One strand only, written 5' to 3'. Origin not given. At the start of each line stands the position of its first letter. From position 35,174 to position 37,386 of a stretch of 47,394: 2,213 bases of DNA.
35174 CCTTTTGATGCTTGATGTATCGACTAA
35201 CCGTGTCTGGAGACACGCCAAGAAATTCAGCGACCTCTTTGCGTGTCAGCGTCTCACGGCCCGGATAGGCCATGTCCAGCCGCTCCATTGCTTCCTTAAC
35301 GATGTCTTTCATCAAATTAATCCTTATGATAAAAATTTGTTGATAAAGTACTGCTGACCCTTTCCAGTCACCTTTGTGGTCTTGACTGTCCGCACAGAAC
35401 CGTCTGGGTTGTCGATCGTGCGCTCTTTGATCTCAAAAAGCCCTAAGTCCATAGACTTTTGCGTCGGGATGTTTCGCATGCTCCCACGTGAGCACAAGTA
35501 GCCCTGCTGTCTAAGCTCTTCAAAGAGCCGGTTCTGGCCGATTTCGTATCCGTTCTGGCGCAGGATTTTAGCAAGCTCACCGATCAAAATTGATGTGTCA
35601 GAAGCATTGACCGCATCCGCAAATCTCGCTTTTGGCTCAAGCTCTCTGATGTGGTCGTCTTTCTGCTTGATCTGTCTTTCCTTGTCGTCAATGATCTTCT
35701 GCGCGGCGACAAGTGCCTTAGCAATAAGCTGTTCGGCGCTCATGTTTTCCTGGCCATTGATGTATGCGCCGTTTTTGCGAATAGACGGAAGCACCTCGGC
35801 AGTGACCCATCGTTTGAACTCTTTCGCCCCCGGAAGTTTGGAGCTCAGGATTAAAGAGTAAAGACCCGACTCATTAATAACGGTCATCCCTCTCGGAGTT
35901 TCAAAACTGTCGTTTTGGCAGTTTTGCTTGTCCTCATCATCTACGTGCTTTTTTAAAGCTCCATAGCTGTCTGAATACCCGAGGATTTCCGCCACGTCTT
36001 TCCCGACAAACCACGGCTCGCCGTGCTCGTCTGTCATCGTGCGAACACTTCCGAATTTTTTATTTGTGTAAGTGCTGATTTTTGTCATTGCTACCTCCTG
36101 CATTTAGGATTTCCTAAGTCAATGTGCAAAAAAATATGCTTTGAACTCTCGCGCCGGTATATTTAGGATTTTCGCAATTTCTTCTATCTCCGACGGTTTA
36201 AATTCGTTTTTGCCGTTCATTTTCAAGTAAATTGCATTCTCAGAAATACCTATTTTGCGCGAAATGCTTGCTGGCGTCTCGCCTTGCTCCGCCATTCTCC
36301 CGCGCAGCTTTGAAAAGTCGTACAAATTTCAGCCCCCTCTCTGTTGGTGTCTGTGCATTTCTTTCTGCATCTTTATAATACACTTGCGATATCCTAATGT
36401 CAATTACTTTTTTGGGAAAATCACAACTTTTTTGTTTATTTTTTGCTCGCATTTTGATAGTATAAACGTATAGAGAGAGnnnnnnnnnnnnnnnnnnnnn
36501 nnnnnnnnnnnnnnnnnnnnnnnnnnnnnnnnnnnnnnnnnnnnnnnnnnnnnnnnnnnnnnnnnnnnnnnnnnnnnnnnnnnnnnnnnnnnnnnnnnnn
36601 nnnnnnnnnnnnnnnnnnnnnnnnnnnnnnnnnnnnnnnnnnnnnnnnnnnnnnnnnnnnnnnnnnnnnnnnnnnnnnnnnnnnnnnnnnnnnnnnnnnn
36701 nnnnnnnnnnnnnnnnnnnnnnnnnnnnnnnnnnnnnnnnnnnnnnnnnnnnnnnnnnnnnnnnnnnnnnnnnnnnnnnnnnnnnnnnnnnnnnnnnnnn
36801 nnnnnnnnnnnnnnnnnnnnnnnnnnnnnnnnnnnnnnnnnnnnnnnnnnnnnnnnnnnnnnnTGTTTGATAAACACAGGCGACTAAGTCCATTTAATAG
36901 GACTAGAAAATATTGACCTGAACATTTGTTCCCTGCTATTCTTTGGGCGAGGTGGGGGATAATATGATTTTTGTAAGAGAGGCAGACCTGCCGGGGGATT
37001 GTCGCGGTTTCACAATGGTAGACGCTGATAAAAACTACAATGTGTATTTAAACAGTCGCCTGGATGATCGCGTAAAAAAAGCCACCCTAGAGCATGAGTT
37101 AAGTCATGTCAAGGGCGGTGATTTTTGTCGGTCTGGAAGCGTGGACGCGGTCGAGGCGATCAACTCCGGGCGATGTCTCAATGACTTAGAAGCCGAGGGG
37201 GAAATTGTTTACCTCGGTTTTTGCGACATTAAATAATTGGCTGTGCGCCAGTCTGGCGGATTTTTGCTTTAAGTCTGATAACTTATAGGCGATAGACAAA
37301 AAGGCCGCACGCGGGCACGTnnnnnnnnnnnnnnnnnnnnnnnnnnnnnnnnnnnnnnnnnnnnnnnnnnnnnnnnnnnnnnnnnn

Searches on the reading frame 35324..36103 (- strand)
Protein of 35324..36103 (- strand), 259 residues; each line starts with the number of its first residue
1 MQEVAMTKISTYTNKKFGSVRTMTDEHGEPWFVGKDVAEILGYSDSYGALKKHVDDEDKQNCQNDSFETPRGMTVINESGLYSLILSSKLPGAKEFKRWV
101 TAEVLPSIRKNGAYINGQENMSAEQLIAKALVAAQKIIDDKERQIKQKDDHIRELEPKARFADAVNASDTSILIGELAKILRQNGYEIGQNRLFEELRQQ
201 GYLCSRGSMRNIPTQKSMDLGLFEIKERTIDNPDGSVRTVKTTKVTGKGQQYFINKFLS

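Call 45: search_protein_families(library=phrogs, proteins=[window:35324-36103:-], max_evalue=0.00001)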
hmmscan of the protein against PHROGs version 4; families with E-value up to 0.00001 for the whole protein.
window:35324-36103:- (259 aa): 15 families
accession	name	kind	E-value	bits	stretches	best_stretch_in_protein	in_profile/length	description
phrog_130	-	transcription regulation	1.4e-92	312.2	1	1-258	152-409/480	anti-repressor Ant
phrog_9438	-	transcription regulation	1.7e-42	145.1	1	149-258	2-112/121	anti-repressor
phrog_463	-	transcription regulation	4.4e-42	145.3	1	6-153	2-151/250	anti-repressor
phrog_2899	-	transcription regulation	8.2e-42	144.6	1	6-146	4-144/263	anti-repressor Ant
phrog_63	-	transcription regulation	6.6e-41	142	1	122-258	232-357/431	anti-repressor Ant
phrog_7940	-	unknown function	3.8e-36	125.9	1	9-166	4-154/252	-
phrog_2011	-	transcription regulation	7.6e-29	102.3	1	14-131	6-131/275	anti-repressor Ant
phrog_2593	-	transcription regulation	1e-27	98.5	1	16-163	26-191/255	anti-repressor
phrog_245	-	transcription regulation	2.5e-27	97.2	1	1-178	30-211/319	anti-repressor Ant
phrog_5060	-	transcription regulation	8.7e-25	89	1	19-136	16-138/224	anti-repressor Ant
phrog_2977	-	transcription regulation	7.3e-24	85.3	1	5-91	60-148/150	anti-repressor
phrog_25722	-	unknown function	2.1e-21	77.3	1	8-117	3-111/150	-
phrog_15968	-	transcription regulation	2.1e-21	76.9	1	193-258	1-67/73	anti-repressor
phrog_9976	-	transcription regulation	2.4e-19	70.9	1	25-113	15-103/188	anti-repressor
phrog_373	-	transcription regulation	1.6e-09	38.6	1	24-199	92-277/373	anti-repressor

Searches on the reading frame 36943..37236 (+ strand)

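Call 45: search_protein_families(library=phrogs, proteins=[window:36943-37236:+], max_evalue=0.00001)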
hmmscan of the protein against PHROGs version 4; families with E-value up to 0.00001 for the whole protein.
window:36943-37236:+ (97 aa): 1 family
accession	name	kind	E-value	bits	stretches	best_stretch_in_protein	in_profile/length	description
phrog_20936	-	unknown function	6.8e-06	27.4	1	24-80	21-77/91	-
